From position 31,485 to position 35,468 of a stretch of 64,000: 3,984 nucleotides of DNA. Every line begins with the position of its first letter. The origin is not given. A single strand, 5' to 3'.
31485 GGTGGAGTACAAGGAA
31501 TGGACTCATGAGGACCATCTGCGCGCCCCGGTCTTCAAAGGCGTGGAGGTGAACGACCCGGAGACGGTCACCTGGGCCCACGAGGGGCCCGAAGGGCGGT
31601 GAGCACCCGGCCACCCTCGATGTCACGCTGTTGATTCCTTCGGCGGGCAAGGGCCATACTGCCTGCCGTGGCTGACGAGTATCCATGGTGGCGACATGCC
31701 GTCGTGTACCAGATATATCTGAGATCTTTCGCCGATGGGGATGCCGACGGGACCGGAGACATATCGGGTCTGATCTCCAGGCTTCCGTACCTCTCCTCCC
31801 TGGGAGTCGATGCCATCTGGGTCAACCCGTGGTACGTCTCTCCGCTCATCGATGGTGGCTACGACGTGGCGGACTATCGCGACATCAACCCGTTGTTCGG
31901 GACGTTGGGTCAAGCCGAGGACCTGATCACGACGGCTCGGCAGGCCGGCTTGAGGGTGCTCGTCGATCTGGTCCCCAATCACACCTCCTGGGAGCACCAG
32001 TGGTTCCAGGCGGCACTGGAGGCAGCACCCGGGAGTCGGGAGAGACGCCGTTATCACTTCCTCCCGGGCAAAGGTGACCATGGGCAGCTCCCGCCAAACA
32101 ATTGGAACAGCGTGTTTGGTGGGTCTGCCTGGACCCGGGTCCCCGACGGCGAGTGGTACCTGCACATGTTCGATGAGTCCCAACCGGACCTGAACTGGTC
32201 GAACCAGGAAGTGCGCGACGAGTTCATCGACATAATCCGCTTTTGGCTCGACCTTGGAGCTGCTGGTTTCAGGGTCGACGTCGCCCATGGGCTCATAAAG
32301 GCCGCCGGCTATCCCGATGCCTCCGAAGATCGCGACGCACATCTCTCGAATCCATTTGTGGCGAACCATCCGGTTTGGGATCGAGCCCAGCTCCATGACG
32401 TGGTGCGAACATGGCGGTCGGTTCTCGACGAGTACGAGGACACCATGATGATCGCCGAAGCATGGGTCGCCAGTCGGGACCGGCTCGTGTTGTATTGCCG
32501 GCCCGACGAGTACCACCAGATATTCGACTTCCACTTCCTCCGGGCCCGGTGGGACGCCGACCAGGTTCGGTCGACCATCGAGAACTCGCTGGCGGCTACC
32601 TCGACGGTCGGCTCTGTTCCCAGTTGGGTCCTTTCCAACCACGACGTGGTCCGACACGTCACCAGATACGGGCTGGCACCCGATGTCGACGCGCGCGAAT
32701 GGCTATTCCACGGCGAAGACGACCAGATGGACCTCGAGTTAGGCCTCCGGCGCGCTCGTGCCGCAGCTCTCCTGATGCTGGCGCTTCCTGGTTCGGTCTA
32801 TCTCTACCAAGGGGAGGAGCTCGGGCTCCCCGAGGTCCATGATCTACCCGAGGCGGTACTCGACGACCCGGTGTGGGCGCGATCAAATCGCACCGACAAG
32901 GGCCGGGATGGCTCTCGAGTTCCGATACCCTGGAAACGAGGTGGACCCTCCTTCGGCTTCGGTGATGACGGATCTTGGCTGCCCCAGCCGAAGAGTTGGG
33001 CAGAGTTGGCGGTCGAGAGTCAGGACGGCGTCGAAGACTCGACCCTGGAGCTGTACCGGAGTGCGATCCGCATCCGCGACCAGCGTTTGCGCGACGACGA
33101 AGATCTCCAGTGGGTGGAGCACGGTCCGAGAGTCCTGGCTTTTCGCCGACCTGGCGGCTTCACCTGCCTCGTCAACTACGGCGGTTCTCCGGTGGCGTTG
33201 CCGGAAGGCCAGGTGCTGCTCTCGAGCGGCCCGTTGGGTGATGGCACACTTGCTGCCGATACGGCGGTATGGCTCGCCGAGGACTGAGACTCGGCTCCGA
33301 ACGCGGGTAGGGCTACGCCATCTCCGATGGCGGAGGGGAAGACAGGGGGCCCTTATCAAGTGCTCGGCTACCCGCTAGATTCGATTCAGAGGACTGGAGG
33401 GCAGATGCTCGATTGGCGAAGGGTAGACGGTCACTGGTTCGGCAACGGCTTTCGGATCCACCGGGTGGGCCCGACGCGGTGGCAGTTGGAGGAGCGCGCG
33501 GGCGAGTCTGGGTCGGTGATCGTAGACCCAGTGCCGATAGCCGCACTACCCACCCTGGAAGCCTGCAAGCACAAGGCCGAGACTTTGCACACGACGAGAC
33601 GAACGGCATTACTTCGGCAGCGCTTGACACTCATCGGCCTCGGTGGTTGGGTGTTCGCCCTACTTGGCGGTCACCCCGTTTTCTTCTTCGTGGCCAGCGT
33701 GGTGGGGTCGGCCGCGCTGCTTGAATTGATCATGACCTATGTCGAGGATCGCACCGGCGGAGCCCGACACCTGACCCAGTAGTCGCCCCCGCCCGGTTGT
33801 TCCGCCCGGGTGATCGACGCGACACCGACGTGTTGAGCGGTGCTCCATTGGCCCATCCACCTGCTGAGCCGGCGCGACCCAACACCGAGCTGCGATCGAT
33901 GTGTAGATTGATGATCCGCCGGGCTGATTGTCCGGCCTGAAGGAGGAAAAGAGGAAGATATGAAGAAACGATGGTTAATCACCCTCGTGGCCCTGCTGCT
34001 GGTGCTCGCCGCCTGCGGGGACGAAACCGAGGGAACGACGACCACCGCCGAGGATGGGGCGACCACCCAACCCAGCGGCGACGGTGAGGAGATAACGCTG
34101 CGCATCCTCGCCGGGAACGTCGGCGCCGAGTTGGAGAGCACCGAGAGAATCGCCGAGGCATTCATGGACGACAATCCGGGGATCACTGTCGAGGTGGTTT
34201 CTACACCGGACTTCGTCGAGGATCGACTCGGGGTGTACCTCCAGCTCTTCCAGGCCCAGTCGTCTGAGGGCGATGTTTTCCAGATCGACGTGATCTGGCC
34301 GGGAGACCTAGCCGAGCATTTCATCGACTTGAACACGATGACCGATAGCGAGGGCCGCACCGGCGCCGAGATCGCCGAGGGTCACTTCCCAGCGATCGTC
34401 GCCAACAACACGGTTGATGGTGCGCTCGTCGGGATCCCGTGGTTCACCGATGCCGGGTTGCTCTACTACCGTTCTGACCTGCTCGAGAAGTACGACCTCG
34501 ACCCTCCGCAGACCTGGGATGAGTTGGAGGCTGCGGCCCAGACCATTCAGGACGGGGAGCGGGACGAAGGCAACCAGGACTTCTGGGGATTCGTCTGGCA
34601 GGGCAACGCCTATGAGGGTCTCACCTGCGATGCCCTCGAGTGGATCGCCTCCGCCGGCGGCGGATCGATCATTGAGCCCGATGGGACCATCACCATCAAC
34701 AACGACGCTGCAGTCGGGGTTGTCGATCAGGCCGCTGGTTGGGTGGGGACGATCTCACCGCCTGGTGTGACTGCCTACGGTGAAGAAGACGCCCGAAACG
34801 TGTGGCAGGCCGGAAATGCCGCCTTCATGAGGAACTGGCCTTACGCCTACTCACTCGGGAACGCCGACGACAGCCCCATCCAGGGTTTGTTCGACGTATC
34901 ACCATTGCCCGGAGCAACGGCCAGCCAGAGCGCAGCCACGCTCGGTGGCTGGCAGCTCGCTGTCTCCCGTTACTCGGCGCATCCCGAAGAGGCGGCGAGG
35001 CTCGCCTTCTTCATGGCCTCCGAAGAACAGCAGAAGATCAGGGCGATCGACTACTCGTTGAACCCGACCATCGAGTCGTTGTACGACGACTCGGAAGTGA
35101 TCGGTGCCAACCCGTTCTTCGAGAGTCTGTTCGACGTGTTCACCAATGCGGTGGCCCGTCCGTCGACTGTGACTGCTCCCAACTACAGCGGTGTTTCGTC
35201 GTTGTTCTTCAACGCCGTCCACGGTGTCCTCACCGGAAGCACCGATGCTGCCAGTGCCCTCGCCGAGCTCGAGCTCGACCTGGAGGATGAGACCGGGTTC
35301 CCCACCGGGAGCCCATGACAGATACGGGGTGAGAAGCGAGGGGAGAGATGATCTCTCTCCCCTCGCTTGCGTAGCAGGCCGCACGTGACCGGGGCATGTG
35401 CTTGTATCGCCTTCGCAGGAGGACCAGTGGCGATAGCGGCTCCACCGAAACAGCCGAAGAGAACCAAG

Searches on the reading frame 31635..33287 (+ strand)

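Call 29: search_protein_families(library=pfam, proteins=[window:31635-33287:+], max_evalue=0.00001)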
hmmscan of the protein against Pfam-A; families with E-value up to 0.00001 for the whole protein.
window:31635-33287:+ (550 aa): 1 family
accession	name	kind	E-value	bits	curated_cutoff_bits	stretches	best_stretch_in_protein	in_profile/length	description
PF00128.31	Alpha-amylase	-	8.6e-97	325.6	22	1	26-483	1-439/446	Alpha amylase, catalytic domain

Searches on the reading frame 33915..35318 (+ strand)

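Call 29: search_protein_families(library=pfam, proteins=[window:33915-35318:+], max_evalue=0.00001)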
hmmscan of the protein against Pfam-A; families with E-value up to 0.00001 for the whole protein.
window:33915-35318:+ (467 aa): 2 families
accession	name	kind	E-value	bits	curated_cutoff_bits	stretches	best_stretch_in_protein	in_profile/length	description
PF01547.30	SBP_bac_1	-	1.7e-34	120.7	26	1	74-374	8-307/307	Bacterial extracellular solute-binding protein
PF13416.11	SBP_bac_8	-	4.4e-24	86.2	27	1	79-395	2-271/279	Bacterial extracellular solute-binding protein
